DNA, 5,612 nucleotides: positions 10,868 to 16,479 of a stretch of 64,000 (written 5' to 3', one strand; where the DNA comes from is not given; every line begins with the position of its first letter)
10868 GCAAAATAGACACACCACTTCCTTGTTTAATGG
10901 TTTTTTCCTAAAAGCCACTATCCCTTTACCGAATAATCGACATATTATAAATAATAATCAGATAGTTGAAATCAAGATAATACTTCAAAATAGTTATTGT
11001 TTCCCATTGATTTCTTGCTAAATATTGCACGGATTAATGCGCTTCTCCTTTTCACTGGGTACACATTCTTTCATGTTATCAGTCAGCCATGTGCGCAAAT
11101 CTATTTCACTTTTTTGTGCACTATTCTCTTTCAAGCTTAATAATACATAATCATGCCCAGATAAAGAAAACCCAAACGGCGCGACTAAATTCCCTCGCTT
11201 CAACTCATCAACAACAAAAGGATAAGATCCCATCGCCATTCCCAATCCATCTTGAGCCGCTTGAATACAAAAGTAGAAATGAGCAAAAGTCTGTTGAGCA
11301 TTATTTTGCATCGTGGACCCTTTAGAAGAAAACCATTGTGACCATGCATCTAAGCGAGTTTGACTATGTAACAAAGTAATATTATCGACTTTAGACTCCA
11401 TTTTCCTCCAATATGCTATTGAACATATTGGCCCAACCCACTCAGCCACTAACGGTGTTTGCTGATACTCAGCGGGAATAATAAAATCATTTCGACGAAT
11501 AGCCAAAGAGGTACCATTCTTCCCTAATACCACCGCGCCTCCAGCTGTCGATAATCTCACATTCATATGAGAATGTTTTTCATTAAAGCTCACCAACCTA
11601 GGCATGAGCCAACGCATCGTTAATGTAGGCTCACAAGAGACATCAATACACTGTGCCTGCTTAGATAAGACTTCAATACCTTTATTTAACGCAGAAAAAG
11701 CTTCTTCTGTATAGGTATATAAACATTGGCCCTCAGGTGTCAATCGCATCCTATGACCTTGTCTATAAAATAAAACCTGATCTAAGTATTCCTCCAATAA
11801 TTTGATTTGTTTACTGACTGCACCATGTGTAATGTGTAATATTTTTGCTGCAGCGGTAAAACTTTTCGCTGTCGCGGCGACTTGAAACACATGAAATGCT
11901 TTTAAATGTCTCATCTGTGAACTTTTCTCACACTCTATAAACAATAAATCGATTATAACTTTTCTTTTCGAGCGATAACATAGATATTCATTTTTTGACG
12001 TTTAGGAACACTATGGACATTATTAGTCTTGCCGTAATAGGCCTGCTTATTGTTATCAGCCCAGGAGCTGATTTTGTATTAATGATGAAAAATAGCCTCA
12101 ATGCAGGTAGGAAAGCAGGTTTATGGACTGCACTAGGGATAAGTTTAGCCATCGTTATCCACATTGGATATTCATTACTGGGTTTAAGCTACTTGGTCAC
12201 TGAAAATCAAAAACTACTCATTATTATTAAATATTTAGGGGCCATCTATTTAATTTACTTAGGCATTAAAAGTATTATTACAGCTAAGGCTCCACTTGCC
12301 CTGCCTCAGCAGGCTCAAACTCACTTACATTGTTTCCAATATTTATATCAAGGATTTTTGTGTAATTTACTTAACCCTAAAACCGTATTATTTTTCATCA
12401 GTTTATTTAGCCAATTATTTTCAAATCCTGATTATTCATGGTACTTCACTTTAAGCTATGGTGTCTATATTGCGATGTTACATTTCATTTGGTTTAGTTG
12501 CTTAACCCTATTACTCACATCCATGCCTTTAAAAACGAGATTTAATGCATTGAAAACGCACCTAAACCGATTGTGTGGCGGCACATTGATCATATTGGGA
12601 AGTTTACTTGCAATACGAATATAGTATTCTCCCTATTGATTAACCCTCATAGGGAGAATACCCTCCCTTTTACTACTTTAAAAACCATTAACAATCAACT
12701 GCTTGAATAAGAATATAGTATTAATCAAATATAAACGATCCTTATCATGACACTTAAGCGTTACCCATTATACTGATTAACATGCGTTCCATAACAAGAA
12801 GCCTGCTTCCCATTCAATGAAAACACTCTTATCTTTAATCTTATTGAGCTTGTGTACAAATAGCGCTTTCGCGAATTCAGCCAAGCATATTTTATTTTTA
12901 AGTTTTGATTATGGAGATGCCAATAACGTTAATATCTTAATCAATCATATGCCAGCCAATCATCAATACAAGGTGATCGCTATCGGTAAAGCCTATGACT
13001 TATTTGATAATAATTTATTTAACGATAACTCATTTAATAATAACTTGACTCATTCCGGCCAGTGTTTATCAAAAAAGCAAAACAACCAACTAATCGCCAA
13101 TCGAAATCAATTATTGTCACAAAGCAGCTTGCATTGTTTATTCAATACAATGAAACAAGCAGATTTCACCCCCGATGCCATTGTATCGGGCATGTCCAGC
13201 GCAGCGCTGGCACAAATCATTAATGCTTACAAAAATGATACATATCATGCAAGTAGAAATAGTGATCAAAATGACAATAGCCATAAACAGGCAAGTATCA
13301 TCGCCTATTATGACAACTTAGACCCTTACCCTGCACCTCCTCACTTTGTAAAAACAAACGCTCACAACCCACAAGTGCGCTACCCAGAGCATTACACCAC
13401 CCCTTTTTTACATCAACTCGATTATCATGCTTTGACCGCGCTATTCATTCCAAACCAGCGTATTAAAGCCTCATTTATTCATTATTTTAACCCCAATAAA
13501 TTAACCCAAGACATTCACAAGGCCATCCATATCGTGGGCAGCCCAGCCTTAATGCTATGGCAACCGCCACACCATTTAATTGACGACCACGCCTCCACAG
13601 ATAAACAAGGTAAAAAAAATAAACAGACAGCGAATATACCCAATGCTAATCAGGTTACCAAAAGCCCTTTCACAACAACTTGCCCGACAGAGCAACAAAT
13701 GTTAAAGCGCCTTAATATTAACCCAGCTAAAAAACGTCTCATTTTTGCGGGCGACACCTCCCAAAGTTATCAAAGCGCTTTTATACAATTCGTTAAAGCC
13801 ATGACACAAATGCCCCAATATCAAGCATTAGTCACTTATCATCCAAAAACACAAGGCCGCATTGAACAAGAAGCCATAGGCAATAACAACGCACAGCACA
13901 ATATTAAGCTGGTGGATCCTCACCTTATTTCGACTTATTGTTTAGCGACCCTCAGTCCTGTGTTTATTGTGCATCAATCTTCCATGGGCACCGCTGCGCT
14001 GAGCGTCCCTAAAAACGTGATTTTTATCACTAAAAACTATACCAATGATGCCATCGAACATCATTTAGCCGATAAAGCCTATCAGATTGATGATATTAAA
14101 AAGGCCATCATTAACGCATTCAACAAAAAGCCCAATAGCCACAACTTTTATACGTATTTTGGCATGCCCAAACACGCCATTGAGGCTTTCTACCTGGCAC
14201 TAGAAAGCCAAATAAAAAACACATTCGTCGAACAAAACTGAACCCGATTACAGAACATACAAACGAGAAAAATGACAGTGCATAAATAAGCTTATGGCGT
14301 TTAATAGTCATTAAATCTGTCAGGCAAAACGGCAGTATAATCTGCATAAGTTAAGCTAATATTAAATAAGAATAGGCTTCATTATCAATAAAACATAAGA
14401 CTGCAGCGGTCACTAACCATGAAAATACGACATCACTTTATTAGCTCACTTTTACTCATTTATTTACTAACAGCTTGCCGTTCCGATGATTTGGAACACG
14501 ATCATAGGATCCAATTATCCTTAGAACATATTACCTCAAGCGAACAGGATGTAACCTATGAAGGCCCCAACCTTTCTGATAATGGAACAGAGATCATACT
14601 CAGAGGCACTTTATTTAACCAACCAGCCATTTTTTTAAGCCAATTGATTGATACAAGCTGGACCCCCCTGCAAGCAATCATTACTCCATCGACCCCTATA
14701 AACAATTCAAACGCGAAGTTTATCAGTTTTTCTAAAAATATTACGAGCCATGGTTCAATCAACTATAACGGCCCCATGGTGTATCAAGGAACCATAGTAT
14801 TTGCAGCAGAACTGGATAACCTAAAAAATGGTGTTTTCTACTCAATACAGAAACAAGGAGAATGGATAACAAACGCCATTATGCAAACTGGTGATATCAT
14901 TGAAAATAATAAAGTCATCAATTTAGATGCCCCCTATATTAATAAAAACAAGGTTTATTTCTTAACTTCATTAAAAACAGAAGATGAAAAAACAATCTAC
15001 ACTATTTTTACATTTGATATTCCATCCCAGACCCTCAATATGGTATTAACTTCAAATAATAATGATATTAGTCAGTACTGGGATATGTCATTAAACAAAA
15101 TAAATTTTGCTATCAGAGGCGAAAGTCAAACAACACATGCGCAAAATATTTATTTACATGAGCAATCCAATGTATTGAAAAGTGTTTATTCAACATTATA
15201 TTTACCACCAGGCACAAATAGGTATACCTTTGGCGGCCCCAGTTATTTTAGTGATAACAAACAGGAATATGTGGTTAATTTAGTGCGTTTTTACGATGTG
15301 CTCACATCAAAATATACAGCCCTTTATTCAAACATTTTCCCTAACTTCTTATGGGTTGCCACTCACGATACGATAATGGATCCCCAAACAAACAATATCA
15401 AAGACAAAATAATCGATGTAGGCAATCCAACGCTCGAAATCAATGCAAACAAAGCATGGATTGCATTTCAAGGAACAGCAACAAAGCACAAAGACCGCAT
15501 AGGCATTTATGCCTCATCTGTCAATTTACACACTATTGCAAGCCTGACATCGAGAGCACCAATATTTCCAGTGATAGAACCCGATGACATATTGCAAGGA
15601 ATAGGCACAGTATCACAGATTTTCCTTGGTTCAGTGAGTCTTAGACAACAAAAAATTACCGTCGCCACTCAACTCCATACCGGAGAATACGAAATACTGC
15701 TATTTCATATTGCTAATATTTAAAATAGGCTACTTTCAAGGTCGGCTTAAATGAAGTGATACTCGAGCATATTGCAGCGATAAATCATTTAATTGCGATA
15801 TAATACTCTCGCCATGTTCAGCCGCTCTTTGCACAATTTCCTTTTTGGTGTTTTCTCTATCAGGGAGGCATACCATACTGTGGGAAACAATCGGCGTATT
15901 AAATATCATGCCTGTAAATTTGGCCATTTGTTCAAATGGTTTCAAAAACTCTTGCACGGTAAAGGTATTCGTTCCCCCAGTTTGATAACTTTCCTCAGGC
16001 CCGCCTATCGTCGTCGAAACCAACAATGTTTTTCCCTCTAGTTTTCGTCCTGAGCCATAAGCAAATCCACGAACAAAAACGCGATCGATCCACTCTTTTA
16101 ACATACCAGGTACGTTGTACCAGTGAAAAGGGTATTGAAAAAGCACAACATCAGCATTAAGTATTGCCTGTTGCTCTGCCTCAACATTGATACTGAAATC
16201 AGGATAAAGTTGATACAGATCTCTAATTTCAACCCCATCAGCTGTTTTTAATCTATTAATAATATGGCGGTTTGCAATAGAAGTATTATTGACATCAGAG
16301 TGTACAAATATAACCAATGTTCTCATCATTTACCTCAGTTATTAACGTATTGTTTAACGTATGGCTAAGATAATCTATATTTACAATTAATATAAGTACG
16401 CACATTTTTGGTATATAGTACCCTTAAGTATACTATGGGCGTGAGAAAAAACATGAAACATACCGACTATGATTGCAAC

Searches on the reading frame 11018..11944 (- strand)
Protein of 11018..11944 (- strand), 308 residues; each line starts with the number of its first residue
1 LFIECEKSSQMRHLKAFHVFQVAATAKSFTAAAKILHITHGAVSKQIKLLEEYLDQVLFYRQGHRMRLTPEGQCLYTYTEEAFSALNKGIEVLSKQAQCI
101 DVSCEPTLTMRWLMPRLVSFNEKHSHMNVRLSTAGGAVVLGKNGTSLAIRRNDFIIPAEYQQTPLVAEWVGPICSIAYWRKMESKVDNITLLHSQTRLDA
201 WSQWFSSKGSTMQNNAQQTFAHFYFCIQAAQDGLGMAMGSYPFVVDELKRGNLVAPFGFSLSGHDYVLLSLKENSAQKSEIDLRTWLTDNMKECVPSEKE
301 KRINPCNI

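Call 76: search_protein_families(library=pfam, proteins=[window:11018-11944:-], max_evalue=0.00001)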
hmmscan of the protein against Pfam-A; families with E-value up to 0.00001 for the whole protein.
window:11018-11944:- (308 aa): 2 families
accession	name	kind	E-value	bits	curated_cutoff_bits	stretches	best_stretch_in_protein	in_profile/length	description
PF00126.33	HTH_1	-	3e-19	69.1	26.6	1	14-73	1-60/60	Bacterial regulatory helix-turn-helix protein, lysR family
PF03466.25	LysR_substrate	-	6.5e-15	55.5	28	1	101-290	9-207/209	LysR substrate binding domain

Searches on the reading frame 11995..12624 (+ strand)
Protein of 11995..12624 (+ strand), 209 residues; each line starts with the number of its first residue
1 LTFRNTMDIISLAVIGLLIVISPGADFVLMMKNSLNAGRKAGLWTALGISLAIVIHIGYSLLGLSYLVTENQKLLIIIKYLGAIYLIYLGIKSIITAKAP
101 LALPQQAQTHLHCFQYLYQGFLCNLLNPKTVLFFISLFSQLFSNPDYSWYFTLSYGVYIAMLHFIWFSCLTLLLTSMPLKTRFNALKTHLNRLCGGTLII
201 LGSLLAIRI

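Call 76: search_protein_families(library=pfam, proteins=[window:11995-12624:+], max_evalue=0.00001)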
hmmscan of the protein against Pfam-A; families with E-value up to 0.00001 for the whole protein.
window:11995-12624:+ (209 aa): 1 family
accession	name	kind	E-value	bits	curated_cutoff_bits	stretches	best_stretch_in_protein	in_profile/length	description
PF01810.24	LysE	-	6.1e-32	111.1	25.6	1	19-207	3-191/193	LysE type translocator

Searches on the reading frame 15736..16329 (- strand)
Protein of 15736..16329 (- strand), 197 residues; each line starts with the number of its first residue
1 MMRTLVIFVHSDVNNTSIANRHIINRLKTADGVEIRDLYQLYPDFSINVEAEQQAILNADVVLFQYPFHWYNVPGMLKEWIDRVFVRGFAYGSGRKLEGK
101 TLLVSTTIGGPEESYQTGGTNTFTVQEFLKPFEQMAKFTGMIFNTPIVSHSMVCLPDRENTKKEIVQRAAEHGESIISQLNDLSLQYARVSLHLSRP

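Call 77: search_protein_families(library=pfam, proteins=[window:15736-16329:-], max_evalue=0.00001)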
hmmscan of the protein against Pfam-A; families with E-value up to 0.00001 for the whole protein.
window:15736-16329:- (197 aa): 2 families
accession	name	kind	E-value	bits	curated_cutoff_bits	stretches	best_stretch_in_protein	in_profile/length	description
PF02525.22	Flavodoxin_2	-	5.7e-48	163.7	27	1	2-171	1-196/198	Flavodoxin-like fold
PF03358.20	FMN_red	-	1.8e-08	34.5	24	1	46-111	58-118/152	NADPH-dependent FMN reductase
